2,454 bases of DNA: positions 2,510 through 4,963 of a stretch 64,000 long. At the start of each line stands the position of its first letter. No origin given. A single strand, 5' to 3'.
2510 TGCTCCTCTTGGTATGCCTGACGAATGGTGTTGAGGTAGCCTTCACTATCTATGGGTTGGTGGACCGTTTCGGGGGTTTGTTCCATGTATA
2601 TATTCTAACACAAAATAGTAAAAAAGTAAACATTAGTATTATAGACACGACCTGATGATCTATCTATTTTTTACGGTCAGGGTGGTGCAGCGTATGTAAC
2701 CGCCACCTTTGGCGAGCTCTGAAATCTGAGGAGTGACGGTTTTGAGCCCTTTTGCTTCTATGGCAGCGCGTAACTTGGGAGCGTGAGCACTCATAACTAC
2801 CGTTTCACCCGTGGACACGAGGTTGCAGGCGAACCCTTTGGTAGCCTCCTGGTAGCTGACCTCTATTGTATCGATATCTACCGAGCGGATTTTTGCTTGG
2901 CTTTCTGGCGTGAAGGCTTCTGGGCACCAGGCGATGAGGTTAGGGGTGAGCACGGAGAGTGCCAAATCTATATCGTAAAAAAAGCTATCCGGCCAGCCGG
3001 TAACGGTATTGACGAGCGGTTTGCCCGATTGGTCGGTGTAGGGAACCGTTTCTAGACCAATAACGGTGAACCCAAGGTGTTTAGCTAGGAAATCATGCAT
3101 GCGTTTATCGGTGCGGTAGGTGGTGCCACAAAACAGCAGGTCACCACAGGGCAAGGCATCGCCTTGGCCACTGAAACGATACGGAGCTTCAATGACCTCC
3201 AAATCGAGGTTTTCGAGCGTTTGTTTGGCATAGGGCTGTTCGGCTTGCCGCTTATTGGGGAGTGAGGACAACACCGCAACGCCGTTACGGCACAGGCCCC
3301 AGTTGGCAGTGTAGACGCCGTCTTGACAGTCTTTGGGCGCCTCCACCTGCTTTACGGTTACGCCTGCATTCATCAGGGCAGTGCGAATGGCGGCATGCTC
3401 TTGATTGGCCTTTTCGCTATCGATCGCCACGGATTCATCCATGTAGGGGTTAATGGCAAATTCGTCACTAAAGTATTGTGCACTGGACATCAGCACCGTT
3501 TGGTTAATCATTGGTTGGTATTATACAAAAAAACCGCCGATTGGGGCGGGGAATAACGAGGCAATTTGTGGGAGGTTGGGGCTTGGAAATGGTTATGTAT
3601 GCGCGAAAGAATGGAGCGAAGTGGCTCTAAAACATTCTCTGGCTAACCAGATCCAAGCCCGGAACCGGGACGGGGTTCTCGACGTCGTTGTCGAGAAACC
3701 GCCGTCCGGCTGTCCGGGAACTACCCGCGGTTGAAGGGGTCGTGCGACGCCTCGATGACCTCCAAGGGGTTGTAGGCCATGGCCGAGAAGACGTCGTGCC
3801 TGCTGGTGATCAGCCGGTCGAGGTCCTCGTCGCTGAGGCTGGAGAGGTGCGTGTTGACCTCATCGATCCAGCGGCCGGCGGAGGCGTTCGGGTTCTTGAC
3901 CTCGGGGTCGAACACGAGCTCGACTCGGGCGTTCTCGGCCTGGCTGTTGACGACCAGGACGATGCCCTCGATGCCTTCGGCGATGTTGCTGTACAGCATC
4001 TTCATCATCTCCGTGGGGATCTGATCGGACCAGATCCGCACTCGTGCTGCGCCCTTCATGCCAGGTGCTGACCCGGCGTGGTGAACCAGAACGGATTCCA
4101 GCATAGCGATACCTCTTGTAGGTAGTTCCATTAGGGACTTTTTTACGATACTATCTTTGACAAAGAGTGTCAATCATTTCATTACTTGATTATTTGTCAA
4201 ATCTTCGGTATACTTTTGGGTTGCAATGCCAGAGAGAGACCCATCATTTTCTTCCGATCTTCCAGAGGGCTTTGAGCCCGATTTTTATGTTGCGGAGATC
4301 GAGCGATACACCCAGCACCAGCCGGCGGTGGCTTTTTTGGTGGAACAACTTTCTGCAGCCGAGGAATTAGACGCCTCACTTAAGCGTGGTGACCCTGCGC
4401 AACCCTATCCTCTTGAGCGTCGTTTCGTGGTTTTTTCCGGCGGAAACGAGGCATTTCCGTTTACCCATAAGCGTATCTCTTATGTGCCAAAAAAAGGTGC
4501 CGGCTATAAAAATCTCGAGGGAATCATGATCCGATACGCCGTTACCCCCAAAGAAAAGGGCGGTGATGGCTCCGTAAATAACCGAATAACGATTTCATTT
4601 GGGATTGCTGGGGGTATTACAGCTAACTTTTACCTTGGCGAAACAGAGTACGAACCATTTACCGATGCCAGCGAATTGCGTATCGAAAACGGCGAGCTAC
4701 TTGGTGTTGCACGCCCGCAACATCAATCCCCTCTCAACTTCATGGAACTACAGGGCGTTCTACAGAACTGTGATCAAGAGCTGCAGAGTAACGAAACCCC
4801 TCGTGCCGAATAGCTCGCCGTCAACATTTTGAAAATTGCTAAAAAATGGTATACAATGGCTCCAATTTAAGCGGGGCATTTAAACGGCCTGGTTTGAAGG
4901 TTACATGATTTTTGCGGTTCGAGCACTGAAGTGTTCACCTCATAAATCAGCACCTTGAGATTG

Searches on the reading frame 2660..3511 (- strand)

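Call 7: search_protein_families(library=pfam, proteins=[window:2660-3511:-], max_evalue=1)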
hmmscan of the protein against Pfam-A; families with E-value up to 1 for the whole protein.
window:2660-3511:- (283 aa): 2 families
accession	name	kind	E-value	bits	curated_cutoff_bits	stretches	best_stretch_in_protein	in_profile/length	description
PF19420.4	DDAH_eukar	-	2.5e-11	43.8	23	1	24-278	17-288/291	N,N dimethylarginine dimethylhydrolase, eukaryotic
PF02274.22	ADI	-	0.045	13.2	22.8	1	218-279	312-374/377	Arginine deiminase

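Call 8: search_protein_families(library=ncbifam, proteins=[window:2660-3511:-], max_evalue=1)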
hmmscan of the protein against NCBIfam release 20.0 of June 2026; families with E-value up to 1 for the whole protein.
window:2660-3511:- (283 aa): 6 families
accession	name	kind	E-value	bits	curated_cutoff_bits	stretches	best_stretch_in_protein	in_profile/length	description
NF045659.1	DiMArgaseDdahMtb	equivalog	2.6e-47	161.3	300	1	4-280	24-283/283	dimethylargininase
NF052232.1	Arg_dihydro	equivalog_domain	5.3e-32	111.1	450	1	5-278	4-265/266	arginine dihydrolase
NF052231.1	bifunc_ArgZ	exception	5.9e-30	104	1025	1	5-281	6-270/696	bifunctional arginine dihydrolase/ornithine cyclodeaminase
NF045660.1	DiMthArgaseDdahStm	equivalog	1.6e-18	67.4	340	2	27-175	21-169/249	dimethylargininase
NF045658.1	DiMArgaseDdah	equivalog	5.5e-08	32.9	450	2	31-137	27-136/254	dimethylargininase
NF046062.1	citrull_CtlX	equivalog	0.0038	16.4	334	1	31-77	35-83/299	citrulline utilization hydrolase CtlX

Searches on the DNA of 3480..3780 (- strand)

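Call 48: search_rna_families(source=window, start=3480, end=3780, threshold=evalue, max_evalue=10)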
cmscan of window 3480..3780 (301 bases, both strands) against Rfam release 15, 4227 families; matches with E-value up to 10: 1.
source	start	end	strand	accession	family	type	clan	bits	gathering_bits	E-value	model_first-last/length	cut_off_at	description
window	3527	3596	+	RF02628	Hrs1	Gene; sRNA;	-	12.5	56.4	7.1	1-74/74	no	Hfq-regulated sRNA 1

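Call 90: build_rna_model(alignment_id=A4)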
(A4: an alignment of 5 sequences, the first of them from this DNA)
Model R1 built from alignment A4 (5 sequences, 202 columns); structure: RNAalifold consensus.
model positions 190; base pairs 24; branch points 2; effective number of sequences 3.81; information 0.59 bits per position. Calibrated on 0.2 Mb of random sequence (short: E-values are rough).
structure used (alignment columns):
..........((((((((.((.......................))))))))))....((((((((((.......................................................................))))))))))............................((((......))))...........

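Call 91: search_with_rna_model(model_id=R1, sources=[window, L002, L003, L004, L005, L006, L007, L008, L009, L010, L011, L012, L013, L014, L015, L016, L017, L018, L019, L020, L021, L022, L023, L024, L025, L026, L027, L028, L029, L030, L031, L032, L033, L034, L035, L036, L037, L038, L039, L040, L041, L042, L043, L044, L045, L046, L047, L048, L049, L050, L051, L052, L053, L054, L055, L056, L057, L058, L059, L060, L061, L062, L063, L064, L065, L066, L067, L068, L069, L070, L071, L072, L073, L074, L075, L076, L077, L078, L079, L080, L081], max_evalue=1)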
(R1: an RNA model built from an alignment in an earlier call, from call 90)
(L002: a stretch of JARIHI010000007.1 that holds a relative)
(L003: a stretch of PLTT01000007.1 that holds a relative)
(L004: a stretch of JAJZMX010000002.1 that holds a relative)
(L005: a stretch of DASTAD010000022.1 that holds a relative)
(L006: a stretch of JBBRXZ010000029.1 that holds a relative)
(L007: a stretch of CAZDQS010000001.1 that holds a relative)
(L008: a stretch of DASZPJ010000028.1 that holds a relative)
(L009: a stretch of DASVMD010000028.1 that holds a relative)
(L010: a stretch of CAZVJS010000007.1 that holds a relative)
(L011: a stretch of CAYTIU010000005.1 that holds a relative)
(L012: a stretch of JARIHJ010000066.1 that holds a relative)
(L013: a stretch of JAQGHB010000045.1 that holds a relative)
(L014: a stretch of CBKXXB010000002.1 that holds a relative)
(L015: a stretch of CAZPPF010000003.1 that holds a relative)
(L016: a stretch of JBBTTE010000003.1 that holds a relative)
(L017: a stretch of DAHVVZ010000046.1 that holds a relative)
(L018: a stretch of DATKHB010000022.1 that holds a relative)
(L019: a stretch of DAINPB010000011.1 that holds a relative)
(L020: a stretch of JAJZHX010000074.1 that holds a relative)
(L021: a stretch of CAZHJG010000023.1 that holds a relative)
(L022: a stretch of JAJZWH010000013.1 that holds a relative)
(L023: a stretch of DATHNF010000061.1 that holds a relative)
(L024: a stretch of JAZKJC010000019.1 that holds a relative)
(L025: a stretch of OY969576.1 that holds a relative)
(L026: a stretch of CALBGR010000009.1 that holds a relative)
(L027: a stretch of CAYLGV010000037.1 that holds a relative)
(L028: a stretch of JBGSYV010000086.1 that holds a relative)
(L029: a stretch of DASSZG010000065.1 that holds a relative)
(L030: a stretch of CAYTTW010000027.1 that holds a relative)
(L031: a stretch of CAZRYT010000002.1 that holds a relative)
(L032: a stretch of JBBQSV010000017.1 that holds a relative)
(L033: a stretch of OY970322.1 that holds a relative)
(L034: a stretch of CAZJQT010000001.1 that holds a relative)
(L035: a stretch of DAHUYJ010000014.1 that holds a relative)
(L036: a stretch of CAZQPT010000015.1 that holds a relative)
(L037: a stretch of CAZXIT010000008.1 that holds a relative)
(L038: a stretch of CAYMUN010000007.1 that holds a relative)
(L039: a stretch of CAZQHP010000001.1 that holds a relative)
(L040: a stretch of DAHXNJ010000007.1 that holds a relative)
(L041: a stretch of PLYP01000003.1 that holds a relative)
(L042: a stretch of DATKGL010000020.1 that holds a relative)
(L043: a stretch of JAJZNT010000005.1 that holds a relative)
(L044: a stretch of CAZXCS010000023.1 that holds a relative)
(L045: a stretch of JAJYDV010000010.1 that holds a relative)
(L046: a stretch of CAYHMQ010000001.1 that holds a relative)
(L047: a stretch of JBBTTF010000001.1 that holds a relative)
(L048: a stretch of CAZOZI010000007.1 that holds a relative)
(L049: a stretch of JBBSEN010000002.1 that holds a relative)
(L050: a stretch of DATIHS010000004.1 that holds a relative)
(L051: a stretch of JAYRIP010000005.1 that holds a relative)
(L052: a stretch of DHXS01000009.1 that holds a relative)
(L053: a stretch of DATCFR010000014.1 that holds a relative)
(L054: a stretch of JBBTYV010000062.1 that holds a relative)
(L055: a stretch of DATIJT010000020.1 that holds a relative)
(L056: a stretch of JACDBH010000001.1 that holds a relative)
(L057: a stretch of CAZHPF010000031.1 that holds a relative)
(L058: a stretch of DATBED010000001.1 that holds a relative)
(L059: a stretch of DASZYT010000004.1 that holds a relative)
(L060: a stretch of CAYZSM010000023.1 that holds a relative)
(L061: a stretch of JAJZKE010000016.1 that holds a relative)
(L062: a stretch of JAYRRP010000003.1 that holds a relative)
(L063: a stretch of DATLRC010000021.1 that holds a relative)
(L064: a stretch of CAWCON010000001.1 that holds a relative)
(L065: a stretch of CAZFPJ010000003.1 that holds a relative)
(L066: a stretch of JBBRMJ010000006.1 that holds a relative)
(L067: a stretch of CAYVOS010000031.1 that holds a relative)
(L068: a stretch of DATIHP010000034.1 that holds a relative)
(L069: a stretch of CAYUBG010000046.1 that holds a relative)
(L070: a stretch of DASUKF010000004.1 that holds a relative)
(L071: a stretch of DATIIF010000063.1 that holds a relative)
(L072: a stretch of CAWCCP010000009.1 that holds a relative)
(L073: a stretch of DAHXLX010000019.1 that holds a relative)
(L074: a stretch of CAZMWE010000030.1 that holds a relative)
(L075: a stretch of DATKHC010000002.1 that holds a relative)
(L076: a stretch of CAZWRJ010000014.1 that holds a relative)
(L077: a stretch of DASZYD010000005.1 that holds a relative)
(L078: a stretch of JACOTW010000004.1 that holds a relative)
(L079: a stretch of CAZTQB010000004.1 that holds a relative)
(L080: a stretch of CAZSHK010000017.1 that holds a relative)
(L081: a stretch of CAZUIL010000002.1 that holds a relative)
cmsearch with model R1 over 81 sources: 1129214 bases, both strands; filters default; matches with E-value up to 1: 17.
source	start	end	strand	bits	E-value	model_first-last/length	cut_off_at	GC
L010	6550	6740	-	181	2.4e-45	1-190/190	no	0.58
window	3525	3719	-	151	2e-37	1-190/190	no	0.55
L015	6578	6757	-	147.3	1.9e-36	1-190/190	no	0.54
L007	6585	6773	-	147.2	2e-36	1-190/190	no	0.6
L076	6439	6612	-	120.6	2e-29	1-190/190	no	0.49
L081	6620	6823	-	49.2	1.3e-10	1-190/190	no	0.56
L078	6426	6596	-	38.8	7.4e-08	1-190/190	no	0.58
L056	4543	4754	-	34.7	8.8e-07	1-190/190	no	0.49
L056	5133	5349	-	27.6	6.5e-05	1-190/190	no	0.5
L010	6455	6582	+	22.8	0.0012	1-190/190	no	0.52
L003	7147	7334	-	22.4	0.0015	1-190/190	no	0.41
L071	6495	6679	-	20.4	0.0052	1-190/190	no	0.46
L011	7159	7350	-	19.7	0.0079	1-190/190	no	0.39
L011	6444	6683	-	16.1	0.071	1-190/190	no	0.45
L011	9950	10067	-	14.7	0.17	1-190/190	no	0.43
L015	6472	6608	+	14.3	0.21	1-190/190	no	0.48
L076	6336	6472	+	12.3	0.69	1-190/190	no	0.47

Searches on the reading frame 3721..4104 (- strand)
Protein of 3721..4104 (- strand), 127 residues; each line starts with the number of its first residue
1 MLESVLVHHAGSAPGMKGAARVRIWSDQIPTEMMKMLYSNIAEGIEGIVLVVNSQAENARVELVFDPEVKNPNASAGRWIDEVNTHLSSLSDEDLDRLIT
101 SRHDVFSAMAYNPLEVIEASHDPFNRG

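Call 7: search_protein_families(library=pfam, proteins=[window:3721-4104:-], max_evalue=1)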
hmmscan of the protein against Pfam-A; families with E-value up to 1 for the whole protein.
window:3721-4104:- (127 aa): 1 family
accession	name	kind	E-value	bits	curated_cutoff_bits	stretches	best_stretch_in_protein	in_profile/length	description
PF01601.21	CoV_S2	-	0.29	10.1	40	1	42-109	230-295/521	Coronavirus spike glycoprotein S2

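Call 8: search_protein_families(library=ncbifam, proteins=[window:3721-4104:-], max_evalue=1)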
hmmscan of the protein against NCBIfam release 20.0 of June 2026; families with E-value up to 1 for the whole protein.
window:3721-4104:- (127 aa): 2 families
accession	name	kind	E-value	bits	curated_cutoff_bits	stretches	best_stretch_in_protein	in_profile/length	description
NF047874.1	MASE3_PAS_HK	subfamily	0.042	12.6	560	1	34-70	473-509/655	MASE3 domain-containing sensor histidine kinase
NF047483.1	OM_LenF_fam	equivalog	0.096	11.9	400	1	7-84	87-164/267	endostatin-like outer membrane lipoprotein LenF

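Call 18: search_dna_similar(query=window:3721-4104:-, collection=phages, mode=protein, max_evalue=1)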
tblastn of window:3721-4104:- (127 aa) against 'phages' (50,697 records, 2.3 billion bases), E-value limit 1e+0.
No match.

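Call 29: find_homologous_proteins(query=window:3721-4104:-, max_evalue=0.01)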
Query window:3721-4104:- (127 aa): 1 proteins with E <= 0.01 among 7 candidates.
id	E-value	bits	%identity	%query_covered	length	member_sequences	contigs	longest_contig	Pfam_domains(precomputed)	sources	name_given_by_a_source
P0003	4.1e-77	274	100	100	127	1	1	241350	-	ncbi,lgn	-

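Call 56: search_dna_similar(query=window:3724-4104:-, collection=plasmids, mode=protein, max_evalue=1)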
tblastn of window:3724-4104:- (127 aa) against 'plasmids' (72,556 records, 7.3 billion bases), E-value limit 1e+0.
No match.

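Call 57: find_related_loci(query=A2, collection=viral_contigs, flank=5000)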
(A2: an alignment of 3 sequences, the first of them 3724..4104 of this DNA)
Query A2 (127 aa) in viral_contigs; peptide patterns used: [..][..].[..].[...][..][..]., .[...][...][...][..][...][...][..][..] (x = any residue, [..] = any of these).
130 stretches matched a pattern, but none encodes a relative of the query by tblastn (E <= 1e-3).

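Call 60: search_solved_structures(query=A2, max_evalue=10)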
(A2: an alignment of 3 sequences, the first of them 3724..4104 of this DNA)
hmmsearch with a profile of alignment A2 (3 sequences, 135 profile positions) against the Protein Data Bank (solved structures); distinct sequences matched with E-value up to 10: 5.
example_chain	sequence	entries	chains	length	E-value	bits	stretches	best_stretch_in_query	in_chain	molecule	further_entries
8qad_A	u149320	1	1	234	0.0034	20.5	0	30-60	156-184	sc-apCC-6-LLIA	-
7vf3_B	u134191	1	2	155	0.32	14.1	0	25-61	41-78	Uteroglobin,PB1m7 peptide,Uteroglobin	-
3l76_A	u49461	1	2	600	0.48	13.5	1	41-104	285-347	Aspartokinase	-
7vg7_B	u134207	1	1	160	1.3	12.1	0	25-51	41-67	Uteroglobin,PB1m6A9 peptide,Uteroglobin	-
8bl5_A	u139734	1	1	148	1.3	12.1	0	43-73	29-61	Sam0.2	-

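Call 62: search_protein_families(library=phrogs, proteins=[window:3724-4104:-], max_evalue=1)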
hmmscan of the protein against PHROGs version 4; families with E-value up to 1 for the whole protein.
window:3724-4104:- (127 aa): 0 families

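Call 63: search_protein_families(library=padloc, proteins=[window:3724-4104:-], max_evalue=1)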
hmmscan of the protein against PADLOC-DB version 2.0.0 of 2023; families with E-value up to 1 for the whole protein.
window:3724-4104:- (127 aa): 1 family
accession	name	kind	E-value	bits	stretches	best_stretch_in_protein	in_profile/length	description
PDLC01793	Cas85f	-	0.024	10.9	1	29-116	492-575/631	-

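Call 72: predict_structure(protein=window:3724-4104:-)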
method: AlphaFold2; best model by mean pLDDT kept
length: 127 residues; sequences in the alignment: 1
mean_pLDDT: 43.0   pTM: 0.29
mean pLDDT of the five models: 43.0, 39.3, 37.0, 36.2, 36.1
residues with pLDDT >= 90: 0; 70-90: 0; 50-70: 40; < 50: 87
segments of 3 or more residues with pLDDT < 50: 1-23, 44-47, 52-62, 66-78, 97-127
pLDDT, mean of each block of 10 residues (from residue 1): 30 36 50 55 51 46 48 47 53 50 34 26 29
secondary structure, 60 per line:
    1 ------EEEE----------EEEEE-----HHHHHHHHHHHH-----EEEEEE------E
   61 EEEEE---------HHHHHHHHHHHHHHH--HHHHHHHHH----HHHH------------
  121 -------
elements in order: E7-10 E21-25 H31-42 E48-53 E60-65 H75-89 H92-100 H105-108

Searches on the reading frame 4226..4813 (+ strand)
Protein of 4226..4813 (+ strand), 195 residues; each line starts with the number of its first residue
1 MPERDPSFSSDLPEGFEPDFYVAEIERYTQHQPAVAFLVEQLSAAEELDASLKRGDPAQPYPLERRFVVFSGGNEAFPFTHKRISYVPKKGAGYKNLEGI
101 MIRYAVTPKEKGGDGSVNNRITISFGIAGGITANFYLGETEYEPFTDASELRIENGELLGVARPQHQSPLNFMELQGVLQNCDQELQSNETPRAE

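Call 7: search_protein_families(library=pfam, proteins=[window:4226-4810:+], max_evalue=1)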
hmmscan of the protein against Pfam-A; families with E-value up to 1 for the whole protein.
window:4226-4810:+ (195 aa): 0 families

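Call 8: search_protein_families(library=ncbifam, proteins=[window:4226-4810:+], max_evalue=1)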
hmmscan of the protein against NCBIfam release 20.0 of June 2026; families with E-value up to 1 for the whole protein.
window:4226-4810:+ (195 aa): 0 families

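Call 11: find_encoding_contigs(protein=window:4226-4813:+, flank=6000, max_places=10)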
Protein window:4226-4813:+ (195 aa): 1 contig read that carries it; 1 place shown.
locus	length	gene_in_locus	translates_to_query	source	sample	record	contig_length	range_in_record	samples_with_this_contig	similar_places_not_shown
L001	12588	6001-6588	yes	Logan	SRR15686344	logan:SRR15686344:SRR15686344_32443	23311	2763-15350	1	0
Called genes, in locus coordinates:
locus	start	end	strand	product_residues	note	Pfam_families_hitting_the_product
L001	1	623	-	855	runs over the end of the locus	PF00133:tRNA-synt_1, PF09334:tRNA-synt_1g, PF13603:tRNA-synt_1_2, PF09334:tRNA-synt_1g (weak), PF08264:Anticodon_1, PF10458:Val_tRNA-synt_C (faint)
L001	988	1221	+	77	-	-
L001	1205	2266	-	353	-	PF00814:TsaD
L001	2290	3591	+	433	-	PF08245:Mur_ligase_M, PF02875:Mur_ligase_C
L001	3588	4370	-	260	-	-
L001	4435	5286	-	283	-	PF19420:DDAH_eukar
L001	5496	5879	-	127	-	-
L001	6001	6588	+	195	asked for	-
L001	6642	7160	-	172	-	-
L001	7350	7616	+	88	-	PF00166:Cpn10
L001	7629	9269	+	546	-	PF00118:Cpn60_TCP1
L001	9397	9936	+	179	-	-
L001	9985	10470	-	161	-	-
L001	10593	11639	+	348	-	PF10432:bact-PGI_C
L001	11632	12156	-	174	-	PF01864:CarS-like, PF01148:CTP_transf_1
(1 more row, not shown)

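Call 52: find_related_loci(query=A1, collection=metagenome_contigs, flank=4000)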
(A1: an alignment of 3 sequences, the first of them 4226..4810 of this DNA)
Query A1 (195 aa) in metagenome_contigs; peptide patterns used: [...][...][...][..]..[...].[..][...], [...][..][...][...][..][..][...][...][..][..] (x = any residue, [..] = any of these).
421 stretches matched a pattern, but none encodes a relative of the query by tblastn (E <= 1e-3).

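Call 61: search_solved_structures(query=A1, max_evalue=10)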
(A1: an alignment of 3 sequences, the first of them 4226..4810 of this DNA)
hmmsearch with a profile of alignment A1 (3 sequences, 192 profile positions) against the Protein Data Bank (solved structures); distinct sequences matched with E-value up to 10: 1.
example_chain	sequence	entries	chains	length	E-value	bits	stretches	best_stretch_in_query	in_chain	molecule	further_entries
4u8k_A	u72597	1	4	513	1.7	11.8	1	44-111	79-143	UDP-galactopyranose mutase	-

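Call 62: search_protein_families(library=phrogs, proteins=[window:4226-4810:+], max_evalue=1)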
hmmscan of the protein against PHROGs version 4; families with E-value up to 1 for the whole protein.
window:4226-4810:+ (195 aa): 2 families
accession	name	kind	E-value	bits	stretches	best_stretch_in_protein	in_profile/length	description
phrog_12802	-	unknown function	0.28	12.4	0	127-153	6-31/64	-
phrog_27844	-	unknown function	0.46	10.5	1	73-122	226-281/392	-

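Call 63: search_protein_families(library=padloc, proteins=[window:4226-4810:+], max_evalue=1)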
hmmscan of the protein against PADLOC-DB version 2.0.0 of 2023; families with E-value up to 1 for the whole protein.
window:4226-4810:+ (195 aa): 0 families
